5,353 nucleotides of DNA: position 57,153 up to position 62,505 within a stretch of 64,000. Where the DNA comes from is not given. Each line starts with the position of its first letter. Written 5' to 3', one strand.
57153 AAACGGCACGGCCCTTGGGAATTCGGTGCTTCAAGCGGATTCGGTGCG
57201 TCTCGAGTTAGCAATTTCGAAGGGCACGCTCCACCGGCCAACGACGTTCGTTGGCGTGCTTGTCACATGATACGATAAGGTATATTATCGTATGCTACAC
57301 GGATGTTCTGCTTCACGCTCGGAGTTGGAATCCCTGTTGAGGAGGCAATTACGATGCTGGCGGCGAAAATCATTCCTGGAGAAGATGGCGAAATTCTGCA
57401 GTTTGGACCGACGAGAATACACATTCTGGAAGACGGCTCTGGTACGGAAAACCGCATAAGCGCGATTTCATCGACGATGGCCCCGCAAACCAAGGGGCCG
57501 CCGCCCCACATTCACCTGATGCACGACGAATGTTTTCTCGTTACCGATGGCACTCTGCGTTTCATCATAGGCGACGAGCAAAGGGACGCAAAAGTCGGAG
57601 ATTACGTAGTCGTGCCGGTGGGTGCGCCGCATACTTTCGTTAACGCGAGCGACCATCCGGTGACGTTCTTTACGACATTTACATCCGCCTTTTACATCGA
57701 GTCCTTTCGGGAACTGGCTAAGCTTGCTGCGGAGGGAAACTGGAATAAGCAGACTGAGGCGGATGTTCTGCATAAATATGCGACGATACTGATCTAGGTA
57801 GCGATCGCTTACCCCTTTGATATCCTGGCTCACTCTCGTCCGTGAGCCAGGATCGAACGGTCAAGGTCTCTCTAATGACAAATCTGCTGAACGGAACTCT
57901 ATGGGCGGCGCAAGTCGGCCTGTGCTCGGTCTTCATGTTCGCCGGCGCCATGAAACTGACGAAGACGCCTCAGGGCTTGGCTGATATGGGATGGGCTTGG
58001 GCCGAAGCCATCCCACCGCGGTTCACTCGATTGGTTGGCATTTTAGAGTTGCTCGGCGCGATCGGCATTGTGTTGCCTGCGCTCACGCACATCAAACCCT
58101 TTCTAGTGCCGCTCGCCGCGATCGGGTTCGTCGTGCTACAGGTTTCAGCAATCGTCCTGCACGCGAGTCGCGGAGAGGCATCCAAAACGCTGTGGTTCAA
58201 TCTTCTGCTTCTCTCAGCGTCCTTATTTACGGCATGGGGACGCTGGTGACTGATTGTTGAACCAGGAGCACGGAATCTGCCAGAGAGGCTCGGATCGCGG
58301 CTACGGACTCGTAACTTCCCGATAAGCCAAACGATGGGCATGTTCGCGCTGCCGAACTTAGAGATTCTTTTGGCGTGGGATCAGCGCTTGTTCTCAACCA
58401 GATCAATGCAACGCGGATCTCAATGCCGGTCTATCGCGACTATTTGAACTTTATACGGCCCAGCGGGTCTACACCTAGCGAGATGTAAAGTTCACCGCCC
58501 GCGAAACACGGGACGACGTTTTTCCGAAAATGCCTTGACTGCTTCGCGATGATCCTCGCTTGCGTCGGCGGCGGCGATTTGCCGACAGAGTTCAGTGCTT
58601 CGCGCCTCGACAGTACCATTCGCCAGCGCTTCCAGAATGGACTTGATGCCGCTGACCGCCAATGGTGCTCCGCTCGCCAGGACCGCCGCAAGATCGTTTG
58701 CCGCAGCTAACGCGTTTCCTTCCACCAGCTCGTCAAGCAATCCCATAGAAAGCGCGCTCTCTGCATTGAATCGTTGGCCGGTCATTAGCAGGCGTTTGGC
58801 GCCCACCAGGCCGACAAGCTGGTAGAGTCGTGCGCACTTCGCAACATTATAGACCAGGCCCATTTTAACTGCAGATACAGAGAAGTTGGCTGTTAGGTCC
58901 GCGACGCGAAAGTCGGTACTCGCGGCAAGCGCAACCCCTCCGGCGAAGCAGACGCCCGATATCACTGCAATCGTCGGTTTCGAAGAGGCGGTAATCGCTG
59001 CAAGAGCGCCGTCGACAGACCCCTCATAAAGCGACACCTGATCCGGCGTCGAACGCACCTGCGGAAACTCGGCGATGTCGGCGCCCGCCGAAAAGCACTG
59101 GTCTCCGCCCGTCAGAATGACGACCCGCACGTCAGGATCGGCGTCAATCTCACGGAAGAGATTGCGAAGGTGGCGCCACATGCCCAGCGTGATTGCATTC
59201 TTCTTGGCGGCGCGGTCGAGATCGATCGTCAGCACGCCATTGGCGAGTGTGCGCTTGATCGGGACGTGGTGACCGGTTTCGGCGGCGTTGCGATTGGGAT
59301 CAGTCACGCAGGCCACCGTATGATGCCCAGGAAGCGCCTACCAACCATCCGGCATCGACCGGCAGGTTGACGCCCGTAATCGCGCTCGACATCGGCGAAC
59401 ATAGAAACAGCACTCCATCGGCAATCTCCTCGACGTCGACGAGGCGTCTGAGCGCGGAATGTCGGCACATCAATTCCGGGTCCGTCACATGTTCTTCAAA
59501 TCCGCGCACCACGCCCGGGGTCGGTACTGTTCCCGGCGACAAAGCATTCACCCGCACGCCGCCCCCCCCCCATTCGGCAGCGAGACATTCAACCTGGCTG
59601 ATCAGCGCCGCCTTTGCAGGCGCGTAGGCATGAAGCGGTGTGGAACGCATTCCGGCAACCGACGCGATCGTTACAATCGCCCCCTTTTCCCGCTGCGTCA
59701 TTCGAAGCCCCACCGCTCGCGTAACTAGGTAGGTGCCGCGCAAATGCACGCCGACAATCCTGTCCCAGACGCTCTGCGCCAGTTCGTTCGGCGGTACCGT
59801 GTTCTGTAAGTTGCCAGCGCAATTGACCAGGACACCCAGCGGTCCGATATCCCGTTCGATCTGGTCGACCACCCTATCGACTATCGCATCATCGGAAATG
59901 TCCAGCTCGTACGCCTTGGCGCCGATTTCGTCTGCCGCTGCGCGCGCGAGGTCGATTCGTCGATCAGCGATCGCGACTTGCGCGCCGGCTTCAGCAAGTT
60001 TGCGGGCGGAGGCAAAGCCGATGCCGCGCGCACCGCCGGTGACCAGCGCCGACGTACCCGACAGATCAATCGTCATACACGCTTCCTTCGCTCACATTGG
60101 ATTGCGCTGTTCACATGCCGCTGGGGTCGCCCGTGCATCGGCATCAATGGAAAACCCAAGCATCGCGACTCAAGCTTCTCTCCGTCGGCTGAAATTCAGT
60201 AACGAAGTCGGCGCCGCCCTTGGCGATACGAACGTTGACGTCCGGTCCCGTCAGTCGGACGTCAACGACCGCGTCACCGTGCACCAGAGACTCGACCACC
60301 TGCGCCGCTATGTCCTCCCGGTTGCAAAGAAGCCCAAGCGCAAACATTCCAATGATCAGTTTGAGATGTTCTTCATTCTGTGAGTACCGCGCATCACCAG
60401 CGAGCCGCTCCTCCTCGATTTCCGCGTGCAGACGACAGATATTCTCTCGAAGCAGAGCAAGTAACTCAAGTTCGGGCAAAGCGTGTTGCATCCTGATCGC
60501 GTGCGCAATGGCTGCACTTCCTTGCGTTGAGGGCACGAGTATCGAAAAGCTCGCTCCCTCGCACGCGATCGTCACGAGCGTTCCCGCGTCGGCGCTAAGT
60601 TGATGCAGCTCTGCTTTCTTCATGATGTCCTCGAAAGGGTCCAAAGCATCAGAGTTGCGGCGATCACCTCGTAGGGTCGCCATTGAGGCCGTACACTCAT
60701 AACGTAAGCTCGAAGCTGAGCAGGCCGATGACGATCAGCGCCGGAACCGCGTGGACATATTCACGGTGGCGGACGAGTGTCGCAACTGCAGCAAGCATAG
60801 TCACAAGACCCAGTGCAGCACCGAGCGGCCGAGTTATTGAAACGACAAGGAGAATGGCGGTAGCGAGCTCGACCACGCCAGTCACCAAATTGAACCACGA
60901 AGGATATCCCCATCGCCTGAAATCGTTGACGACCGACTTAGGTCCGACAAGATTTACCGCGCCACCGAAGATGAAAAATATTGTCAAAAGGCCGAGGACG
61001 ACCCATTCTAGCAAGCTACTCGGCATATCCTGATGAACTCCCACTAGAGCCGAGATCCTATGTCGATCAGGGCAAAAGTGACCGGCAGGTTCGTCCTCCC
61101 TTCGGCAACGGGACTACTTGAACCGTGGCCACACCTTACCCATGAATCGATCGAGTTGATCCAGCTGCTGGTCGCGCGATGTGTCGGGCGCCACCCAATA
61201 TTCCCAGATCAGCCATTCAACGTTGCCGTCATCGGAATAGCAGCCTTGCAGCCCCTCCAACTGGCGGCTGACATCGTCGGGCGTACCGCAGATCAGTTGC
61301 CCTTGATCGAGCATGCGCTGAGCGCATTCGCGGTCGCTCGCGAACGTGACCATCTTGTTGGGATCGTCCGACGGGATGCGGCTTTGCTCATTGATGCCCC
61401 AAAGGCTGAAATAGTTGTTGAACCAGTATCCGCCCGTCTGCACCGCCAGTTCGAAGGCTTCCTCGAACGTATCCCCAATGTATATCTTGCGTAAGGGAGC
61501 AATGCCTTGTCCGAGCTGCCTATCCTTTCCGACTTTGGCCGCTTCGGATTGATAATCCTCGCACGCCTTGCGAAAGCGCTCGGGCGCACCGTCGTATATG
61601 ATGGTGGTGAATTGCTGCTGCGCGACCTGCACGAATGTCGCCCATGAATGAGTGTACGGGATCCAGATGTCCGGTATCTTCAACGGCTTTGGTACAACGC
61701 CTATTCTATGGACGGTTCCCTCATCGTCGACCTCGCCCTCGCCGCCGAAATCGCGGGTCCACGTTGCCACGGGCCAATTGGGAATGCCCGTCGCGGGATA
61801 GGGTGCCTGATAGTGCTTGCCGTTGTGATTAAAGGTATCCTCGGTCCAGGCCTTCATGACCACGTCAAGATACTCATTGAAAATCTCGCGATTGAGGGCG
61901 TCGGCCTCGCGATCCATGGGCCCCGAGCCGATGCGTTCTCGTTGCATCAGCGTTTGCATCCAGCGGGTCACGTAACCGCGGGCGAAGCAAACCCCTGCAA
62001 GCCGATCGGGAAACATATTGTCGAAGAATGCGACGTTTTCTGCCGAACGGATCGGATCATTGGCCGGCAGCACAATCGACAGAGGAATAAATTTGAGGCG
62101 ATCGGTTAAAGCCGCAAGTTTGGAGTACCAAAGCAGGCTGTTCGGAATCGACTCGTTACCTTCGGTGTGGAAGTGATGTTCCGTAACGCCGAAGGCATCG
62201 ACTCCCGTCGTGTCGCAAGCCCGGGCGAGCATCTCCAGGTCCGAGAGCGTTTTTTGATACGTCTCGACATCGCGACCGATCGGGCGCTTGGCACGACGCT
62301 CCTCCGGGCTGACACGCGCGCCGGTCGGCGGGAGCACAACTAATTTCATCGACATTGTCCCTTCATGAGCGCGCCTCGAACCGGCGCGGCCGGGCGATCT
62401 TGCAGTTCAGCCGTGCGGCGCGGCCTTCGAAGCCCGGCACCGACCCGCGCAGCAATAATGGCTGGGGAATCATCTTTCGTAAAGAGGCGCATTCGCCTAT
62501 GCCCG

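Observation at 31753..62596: A 16-bp motif, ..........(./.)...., recurs upstream of four operons and suggests an unannotated regulon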

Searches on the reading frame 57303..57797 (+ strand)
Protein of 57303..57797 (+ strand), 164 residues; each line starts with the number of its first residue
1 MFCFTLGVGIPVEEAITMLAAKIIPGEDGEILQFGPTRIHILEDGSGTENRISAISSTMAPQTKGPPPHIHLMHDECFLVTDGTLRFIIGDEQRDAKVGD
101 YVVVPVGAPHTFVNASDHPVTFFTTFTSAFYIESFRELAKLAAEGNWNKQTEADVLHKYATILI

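Call 11: search_protein_families(library=pfam, proteins=[window:57303-57797:+], max_evalue=0.01)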
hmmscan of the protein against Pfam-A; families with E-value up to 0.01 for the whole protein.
window:57303-57797:+ (164 aa): 5 families
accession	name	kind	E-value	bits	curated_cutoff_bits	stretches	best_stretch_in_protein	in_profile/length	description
PF07883.17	Cupin_2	-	1.7e-16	60.1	27.2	1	58-125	4-69/70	Cupin domain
PF00190.28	Cupin_1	-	4e-07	30.2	22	1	67-129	47-116/151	Cupin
PF12973.13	Cupin_7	-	0.00043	20.5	27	1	67-125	47-100/105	ChrR Cupin-like domain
PF02311.25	AraC_binding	-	0.00085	19.5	21.1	1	68-124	18-73/135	AraC-like ligand binding domain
PF12852.13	Cupin_6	-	0.001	19.3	26.7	1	76-125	36-87/183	Cupin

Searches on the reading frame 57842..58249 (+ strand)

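Call 11: search_protein_families(library=pfam, proteins=[window:57842-58249:+], max_evalue=0.01)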
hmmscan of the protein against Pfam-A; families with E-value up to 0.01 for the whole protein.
window:57842-58249:+ (135 aa): 3 families
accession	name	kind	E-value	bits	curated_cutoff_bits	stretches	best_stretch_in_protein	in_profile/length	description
PF13564.11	DoxX_2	-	3.5e-20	72.5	26.3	1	23-128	2-101/103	DoxX-like family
PF07291.16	MauE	-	8.3e-05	23.3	27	1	19-106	4-93/128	Methylamine utilisation protein MauE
PF07681.17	DoxX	-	0.00018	22.5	23.6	1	25-106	7-82/85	DoxX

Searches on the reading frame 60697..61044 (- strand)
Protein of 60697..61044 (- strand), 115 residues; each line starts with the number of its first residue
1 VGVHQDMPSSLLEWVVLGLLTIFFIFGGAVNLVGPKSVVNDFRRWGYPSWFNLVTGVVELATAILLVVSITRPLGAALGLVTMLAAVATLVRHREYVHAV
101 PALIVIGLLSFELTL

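Call 11: search_protein_families(library=pfam, proteins=[window:60697-61044:-], max_evalue=0.01)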
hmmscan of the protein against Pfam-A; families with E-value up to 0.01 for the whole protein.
window:60697-61044:- (115 aa): 4 families
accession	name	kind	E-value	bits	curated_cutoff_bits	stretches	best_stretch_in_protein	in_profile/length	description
PF13564.11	DoxX_2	-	1.4e-16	60.9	26.3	1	15-108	1-99/103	DoxX-like family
PF07681.17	DoxX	-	1.8e-07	32.1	23.6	1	20-89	9-82/85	DoxX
PF07291.16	MauE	-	3.7e-05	24.5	27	1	12-92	4-89/128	Methylamine utilisation protein MauE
PF03729.18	DUF308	-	0.0029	18.3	25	1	14-67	16-72/73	Short repeat of unknown function (DUF308)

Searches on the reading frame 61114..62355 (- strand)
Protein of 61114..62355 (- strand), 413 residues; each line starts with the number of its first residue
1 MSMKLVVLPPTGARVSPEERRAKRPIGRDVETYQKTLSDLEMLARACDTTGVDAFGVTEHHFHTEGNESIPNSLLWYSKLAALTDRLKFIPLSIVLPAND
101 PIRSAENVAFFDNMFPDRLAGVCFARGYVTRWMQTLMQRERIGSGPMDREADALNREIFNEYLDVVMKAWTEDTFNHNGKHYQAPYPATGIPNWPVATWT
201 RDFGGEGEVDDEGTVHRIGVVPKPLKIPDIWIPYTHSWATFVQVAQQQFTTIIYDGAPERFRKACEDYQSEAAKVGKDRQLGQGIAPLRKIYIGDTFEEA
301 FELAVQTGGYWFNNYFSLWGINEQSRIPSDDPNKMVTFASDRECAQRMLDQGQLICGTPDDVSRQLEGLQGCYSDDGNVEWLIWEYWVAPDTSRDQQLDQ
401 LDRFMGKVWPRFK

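Call 11: search_protein_families(library=pfam, proteins=[window:61114-62355:-], max_evalue=0.01)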
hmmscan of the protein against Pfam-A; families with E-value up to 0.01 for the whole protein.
window:61114-62355:- (413 aa): 1 family
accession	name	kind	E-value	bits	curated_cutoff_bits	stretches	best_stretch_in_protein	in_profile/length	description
PF00296.26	Bac_luciferase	-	8.8e-26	91.4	27.9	1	30-370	15-308/314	Luciferase-like monooxygenase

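Call 28: search_protein_families(library=ncbifam, proteins=[window:61114-62355:-], max_evalue=0.001)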
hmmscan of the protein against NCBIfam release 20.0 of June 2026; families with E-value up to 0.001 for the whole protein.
window:61114-62355:- (413 aa): 11 families
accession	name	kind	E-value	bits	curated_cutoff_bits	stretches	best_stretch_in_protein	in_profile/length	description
TIGR04020.1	seco_metab_LLM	subfamily_domain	3.5e-15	56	244.45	1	43-130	24-109/341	MupA/Atu3671 family FMN-dependent luciferase-like monooxygenase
TIGR03858.1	LLM_2I7G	subfamily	2.4e-11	43.2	462.25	1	33-129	21-113/337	Atu2307/SP_0267 family LLM class monooxygenase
TIGR04027.1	LLM_KPN_01858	hypoth_equivalog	6.2e-10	38.6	412.9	1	47-182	29-150/326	putative FMN-dependent luciferase-like monooxygenase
TIGR03558.1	oxido_grp_1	subfamily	1.4e-08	34.4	166.95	1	31-141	13-122/325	MsnO8 family LLM class oxidoreductase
TIGR03619.1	F420_Rv2161c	subfamily_domain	1.8e-08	34.3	166.9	1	43-184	3-144/247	TIGR03619 family F420-dependent LLM class oxidoreductase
TIGR03560.1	F420_Rv1855c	subfamily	1.1e-06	28.6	231.4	1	34-184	9-153/227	TIGR03560 family F420-dependent LLM class oxidoreductase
NF052254.1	luciferase_Alph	exception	2.6e-06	26.9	600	1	32-181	16-150/354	luciferase subunit alpha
TIGR04036.1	LLM_CE1758_fam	subfamily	4e-06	25.9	479.1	1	31-135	21-121/355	CE1758 family FMN-dependent luciferase-like monooxygenase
NF007802.0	PRK10508.1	equivalog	6.4e-05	22.1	540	1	40-139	29-127/335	luciferase-like monooxygenase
TIGR04021.1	LLM_DMSO2_sfnG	equivalog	8.3e-05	22.1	382.95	1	41-184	31-163/350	dimethylsulfone monooxygenase SfnG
NF052255.1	luciferase_Beta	exception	0.0001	21.5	500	1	47-119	31-103/325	luciferase subunit beta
